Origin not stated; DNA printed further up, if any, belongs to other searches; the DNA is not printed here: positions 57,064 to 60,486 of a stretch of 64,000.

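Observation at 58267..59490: Five tandem repeats of an unrecognised ~70-90-aa domain inserted into a polytopic membrane protein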

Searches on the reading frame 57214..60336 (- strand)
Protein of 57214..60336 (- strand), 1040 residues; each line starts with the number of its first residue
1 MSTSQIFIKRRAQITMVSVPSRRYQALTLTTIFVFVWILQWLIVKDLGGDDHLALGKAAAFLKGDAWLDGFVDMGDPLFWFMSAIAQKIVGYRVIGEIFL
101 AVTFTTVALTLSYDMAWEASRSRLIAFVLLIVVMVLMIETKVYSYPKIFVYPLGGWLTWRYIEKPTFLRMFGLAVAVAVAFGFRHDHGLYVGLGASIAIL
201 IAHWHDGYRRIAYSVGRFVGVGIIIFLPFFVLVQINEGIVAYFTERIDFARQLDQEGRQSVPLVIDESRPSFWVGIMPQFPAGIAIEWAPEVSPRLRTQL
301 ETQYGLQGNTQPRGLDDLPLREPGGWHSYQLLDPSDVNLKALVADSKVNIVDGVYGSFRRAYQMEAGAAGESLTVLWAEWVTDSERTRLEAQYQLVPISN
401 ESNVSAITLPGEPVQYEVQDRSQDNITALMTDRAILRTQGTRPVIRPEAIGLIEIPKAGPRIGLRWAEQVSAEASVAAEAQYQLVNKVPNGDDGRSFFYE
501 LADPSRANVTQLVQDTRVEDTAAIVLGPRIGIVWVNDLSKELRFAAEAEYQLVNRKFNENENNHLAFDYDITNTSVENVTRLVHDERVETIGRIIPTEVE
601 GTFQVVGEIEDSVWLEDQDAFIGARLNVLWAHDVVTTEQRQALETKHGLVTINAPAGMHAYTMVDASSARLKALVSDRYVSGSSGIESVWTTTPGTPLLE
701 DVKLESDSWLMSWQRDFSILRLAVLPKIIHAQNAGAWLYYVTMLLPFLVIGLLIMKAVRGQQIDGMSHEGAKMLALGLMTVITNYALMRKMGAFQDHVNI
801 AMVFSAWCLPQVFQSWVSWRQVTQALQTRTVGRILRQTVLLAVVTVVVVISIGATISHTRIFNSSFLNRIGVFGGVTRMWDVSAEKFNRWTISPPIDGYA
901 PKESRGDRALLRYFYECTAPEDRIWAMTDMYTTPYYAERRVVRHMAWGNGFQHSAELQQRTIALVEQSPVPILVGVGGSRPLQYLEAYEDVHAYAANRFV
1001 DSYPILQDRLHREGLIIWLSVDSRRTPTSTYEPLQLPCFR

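Call 3: search_protein_families(library=pfam, proteins=[window:57214-60336:-], max_evalue=10)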
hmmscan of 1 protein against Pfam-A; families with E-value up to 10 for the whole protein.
window:57214-60336:- (1040 aa): 0 families

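Call 4: search_protein_families(library=ncbifam, proteins=[window:57214-60336:-], max_evalue=10)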
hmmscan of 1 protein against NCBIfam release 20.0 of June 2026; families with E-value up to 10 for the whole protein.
window:57214-60336:- (1040 aa): 0 families

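Call 13: find_homologous_proteins(query=window:57214-60336:-)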
Query window:57214-60336:- (1040 aa): 14 proteins with E <= 0.001 among 8000 candidates.
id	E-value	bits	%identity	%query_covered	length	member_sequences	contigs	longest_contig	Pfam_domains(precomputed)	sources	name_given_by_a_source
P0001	0.0e+0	2235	95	99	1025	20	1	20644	-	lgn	-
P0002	0.0e+0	2051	87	99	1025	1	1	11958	-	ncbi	-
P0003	1.4e-282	958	49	55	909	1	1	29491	-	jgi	jgi:hypothetical protein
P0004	1.8e-277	941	47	55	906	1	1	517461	-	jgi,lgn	jgi:hypothetical protein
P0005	1.0e-247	843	44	54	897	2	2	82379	-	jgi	jgi:hypothetical protein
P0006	3.0e-223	762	39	54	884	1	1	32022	-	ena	-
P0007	1.4e-219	750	42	54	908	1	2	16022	-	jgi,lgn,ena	-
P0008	4.4e-192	659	33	64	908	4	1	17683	-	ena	-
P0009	2.9e-181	623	38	55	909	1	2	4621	-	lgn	-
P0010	7.2e-173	595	34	57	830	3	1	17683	-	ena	-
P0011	2.0e-171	590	47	30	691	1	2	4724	-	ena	-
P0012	6.8e-170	585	37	49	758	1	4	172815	-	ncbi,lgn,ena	-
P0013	7.9e-162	558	49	30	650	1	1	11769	-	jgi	jgi:hypothetical protein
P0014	3.5e-35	139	28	40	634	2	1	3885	-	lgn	-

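Call 14: search_solved_structures(query=window:57214-60336:-, max_evalue=10)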
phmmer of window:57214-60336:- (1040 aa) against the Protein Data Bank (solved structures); distinct sequences matched with E-value up to 10: 0.

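Call 27: find_encoding_contigs(protein=P0004, flank=8000, max_places=2)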
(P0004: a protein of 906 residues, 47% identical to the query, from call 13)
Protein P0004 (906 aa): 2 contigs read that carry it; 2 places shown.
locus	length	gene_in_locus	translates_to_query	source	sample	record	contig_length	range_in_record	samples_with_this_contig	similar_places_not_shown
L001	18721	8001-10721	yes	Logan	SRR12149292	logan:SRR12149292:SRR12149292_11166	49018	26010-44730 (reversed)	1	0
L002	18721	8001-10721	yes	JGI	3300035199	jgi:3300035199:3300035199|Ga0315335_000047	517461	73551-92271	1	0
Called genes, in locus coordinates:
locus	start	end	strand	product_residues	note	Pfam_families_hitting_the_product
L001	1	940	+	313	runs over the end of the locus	PF04166:PdxA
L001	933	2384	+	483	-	-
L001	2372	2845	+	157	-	PF00023:Ank (faint)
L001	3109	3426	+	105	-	-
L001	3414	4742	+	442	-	-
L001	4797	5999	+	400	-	PF03721:UDPG_MGDP_dh_N, PF00984:UDPG_MGDP_dh, PF03720:UDPG_MGDP_dh_C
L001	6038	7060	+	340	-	PF01370:Epimerase, PF04321:RmlD_sub_bind (faint), PF07993:NAD_binding_4 (weak), PF13460:NAD_binding_10 (weak), PF16363:GDP_Man_Dehyd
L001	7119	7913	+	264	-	PF00535:Glycos_transf_2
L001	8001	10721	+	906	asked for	-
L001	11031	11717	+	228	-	PF13412:HTH_24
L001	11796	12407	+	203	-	PF13580:SIS_2 (weak)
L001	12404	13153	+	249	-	PF00923:TAL_FSA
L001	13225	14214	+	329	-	PF01073:3Beta_HSD, PF01370:Epimerase, PF02719:Polysacc_synt_2 (faint), PF04321:RmlD_sub_bind, PF05368:NmrA, PF13460:NAD_binding_10, PF16363:GDP_Man_Dehyd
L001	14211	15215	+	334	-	PF01073:3Beta_HSD, PF01370:Epimerase, PF02719:Polysacc_synt_2 (weak), PF07993:NAD_binding_4 (faint), PF13460:NAD_binding_10 (faint), PF16363:GDP_Man_Dehyd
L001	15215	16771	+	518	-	PF01467:CTP_transf_like, PF00294:PfkB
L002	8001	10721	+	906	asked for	-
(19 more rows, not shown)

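Call 28: find_encoding_contigs(protein=P0012, flank=8000, max_places=2)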
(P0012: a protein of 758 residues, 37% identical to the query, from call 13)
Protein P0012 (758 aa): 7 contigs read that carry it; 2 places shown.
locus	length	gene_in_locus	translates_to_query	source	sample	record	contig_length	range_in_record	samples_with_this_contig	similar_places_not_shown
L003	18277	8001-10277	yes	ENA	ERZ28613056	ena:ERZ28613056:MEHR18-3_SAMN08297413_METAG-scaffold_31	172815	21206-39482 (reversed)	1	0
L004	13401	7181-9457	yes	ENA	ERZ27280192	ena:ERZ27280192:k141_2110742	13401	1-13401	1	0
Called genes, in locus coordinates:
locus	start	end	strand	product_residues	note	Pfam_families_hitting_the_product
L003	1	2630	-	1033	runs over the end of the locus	PF00953:Glycos_transf_4, PF13727:CoA_binding_3, PF13439:Glyco_transf_4, PF13477:Glyco_trans_4_2 (weak), PF13579:Glyco_trans_4_4, PF00534:Glycos_transf_1, PF13692:Glyco_trans_1_4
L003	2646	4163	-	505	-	PF02310:B12-binding, PF04055:Radical_SAM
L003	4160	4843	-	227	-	PF00535:Glycos_transf_2, PF10111:Glyco_tranf_2_2 (weak), PF13641:Glyco_tranf_2_3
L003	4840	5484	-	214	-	PF08241:Methyltransf_11, PF08242:Methyltransf_12 (faint), PF13489:Methyltransf_23 (weak), PF13649:Methyltransf_25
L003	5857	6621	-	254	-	PF00535:Glycos_transf_2, PF13641:Glyco_tranf_2_3 (weak)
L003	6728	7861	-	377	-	PF00106:adh_short (weak), PF01073:3Beta_HSD, PF01370:Epimerase, PF02719:Polysacc_synt_2, PF13460:NAD_binding_10 (weak), PF16363:GDP_Man_Dehyd, PF01370:Epimerase, PF16363:GDP_Man_Dehyd, +2 more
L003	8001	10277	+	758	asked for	-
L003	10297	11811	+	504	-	-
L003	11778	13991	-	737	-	-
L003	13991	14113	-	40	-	-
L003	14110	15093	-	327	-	PF13489:Methyltransf_23, PF07021:MetW, PF08241:Methyltransf_11, PF08242:Methyltransf_12, PF13649:Methyltransf_25, PF13847:Methyltransf_31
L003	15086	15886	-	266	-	PF00535:Glycos_transf_2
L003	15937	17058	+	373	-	PF05050:Methyltransf_21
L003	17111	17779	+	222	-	-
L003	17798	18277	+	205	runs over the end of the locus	PF13489:Methyltransf_23, PF08242:Methyltransf_12 (weak), PF08241:Methyltransf_11 (weak)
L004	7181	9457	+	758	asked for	-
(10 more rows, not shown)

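Call 34: predict_structure(alignment_id=A1)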
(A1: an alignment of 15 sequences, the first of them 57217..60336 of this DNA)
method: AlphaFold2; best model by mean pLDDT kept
length: 1040 residues; sequences in the alignment: 15
mean_pLDDT: 69.0   pTM: 0.58
mean pLDDT of the five models: 69.0, 67.9, 64.6, 63.7, 63.7
residues with pLDDT >= 90: 86; 70-90: 481; 50-70: 290; < 50: 183
segments of 3 or more residues with pLDDT < 50: 1-19, 70-74, 280-282, 309-324, 353-357, 400-408, 452-460, 504-506, 522-529, 555-565, 591-624, 652-658, 690-698, 816-826, 828-831, 930-934, 944-951, 1009-1014
pLDDT, mean of each block of 10 residues (from residue 1): 37 40 83 91 70 65 55 61 82 83 91 93 89 81 75 93 92 92 79 88 88 91 86 71 65 54 66 66 61 78 67 39 52 64 76 51 67 81 84 80 45 81 83 83 64 40 76 76 68 70 53 75 42 67 79 51 51 55 65 29 21 29 53 68 75 45 64 78 57 45 55 65 76 79 88 85 75 91 70 71 88 53 46 55 68 76 65 71 80 70 72 84 72 54 49 70 84 78 81 88 68 62 87 83
secondary structure, 60 per line:
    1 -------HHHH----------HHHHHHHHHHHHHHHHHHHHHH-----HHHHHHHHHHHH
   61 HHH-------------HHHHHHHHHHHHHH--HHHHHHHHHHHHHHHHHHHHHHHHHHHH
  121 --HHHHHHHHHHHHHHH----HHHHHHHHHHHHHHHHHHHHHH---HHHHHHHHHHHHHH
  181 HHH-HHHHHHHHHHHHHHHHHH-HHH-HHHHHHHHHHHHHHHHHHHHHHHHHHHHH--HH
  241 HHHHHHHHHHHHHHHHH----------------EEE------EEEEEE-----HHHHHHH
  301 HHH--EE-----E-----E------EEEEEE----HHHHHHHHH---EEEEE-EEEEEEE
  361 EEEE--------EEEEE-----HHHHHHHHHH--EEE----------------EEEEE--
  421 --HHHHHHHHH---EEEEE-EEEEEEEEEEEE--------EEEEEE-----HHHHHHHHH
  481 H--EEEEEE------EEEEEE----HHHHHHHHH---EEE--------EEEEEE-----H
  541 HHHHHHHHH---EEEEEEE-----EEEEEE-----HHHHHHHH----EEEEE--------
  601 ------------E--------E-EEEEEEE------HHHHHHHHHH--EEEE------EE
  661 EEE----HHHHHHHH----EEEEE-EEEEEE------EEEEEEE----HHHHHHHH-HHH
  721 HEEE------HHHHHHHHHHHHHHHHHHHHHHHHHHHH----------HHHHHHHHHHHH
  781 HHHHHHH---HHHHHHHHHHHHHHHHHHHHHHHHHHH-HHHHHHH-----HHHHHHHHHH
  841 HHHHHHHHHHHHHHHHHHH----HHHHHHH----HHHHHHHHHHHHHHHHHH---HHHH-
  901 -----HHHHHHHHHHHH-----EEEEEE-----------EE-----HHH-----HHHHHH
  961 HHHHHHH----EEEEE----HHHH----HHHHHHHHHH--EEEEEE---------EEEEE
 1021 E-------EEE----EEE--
elements in order (helices of 4 or more, strands of 3 or more residues): H8-11 H22-43 H49-63 H77-90 H93-120 H123-137 H142-163 H167-183 H185-202 H208-236 H239-257 E274-276 E283-288 H294-303 E326-331 H336-344 E348-352 E354-364 E373-377 H383-392 E395-397 E414-418 H423-431 E435-439 E441-452 E461-466 H472-481 E484-489 E496-501 H506-514 E518-520 E529-534 H540-549 E553-559 E565-570 H576-583 E588-592 E624-630 H637-646 E649-652 E659-663 H668-675 E680-684 E686-691 E698-704 H709-716 H718-721 E722-724 H731-758 H769-787 H791-817 H819-825 H831-859 H864-870 H875-892 H896-899 H906-917 E923-928 H955-967 E972-976 H981-984 H989-998 E1001-1006 E1016-1021 E1029-1031 E1036-1038

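Call 41: fold_search(model_id=the predicted structure, library=pdb)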
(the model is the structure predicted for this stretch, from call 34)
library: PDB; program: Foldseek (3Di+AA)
matches with E <= 10: 413; with E <= 0.001: 1
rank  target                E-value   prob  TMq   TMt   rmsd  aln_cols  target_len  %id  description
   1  6p25_B                5.5e-04  1.00  0.24  0.35  26.1       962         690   10  Structure of S. cerevisiae protein O-mannosyltransferase Pmt1-Pmt2 complex bound to the sugar donor and a peptide acce (released 2019-07-10)
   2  9i5l_A                1.0e-02  1.00  0.17  0.24  16.1       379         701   14  Structure of the Chaetomium thermophilum Pmt4 homodimer (C1 symmetry) (released 2025-12-24)
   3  6aso_A                1.9e-02  0.47  0.05  0.14  26.3       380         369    9  Structure of yeast U6 snRNP with 3'-phosphate terminated U6 RNA (released 2018-05-09)
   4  6s7t_A                2.1e-02  1.00  0.18  0.25  10.4       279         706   12  Cryo-EM structure of human oligosaccharyltransferase complex OST-B (released 2019-12-18)
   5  8deu_A                3.4e-02  0.12  0.08  0.08  31.2       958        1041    9  Cryo-electron microscopy structure of Neisseria gonorrhoeae multidrug efflux pump MtrD with CASP peptide complex (released 2022-09-14)
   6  9i5k_A                3.5e-02  1.00  0.16  0.32   5.3       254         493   14  Structure of the Chaetomium thermophilum Pmt4 homodimer (C2 symmetry) (released 2025-12-24)
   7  4zjq_C                4.1e-02  0.14  0.09  0.09  30.9       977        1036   10  Crystal structure of AcrB deletion mutant in complex with antibiotic in P21 space group (released 2016-07-27)
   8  4k0j_B                4.4e-02  0.14  0.09  0.10  30.1       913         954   11  X-ray crystal structure of a heavy metal efflux pump, crystal form I (released 2013-10-16)
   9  6zo8_B                4.7e-02  0.13  0.09  0.09  31.3       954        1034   10  Minocycline binding to the deep binding pocket of AcrB-G621P (released 2021-05-19)
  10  4ziv_A                5.1e-02  0.12  0.10  0.10  31.9       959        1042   11  Crystal structure of AcrB triple mutant in P21 space group (released 2016-07-27)
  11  8qzl_A                5.3e-02  0.12  0.09  0.09  30.6       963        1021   10  Single particle cryo-EM co-structure of Klebsiella pneumoniae AcrB with the BDM91288 efflux pump inhibitor at 3.42 Ang (released 2024-11-06)
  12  6nzi                  5.6e-02  0.14  0.10  0.10  31.2       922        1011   11  Low resolution crystal structure of the bacterial multidrug efflux transporter AcrB in the presence of cadmium (released 2019-02-27)
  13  9n9j_I                6.7e-02  0.99  0.15  0.21  16.6       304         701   10  Structure of a GRP94 folding intermediate engaged with a CCDC134- and FKBP11-bound secretory translocon (released 2025-11-19)
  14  9hci_B                6.7e-02  0.12  0.09  0.09  31.4       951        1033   10  structure of the double Cys-substituted cross-linked AcrB variant S562C_T837C (released 2025-11-19)
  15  8gjj_A                7.0e-02  0.11  0.09  0.09  30.9       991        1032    9  Multi-drug efflux pump RE-CmeB Apo form (released 2023-05-31)
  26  6zoe_A                1.3e-01  0.08  0.07  0.07  31.7       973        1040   10  AcrB-F563A symmetric T protomer (released 2021-05-19)
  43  8qzl_B                1.7e-01  0.08  0.09  0.09  32.0       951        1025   12  Single particle cryo-EM co-structure of Klebsiella pneumoniae AcrB with the BDM91288 efflux pump inhibitor at 3.42 Ang (released 2024-11-06)
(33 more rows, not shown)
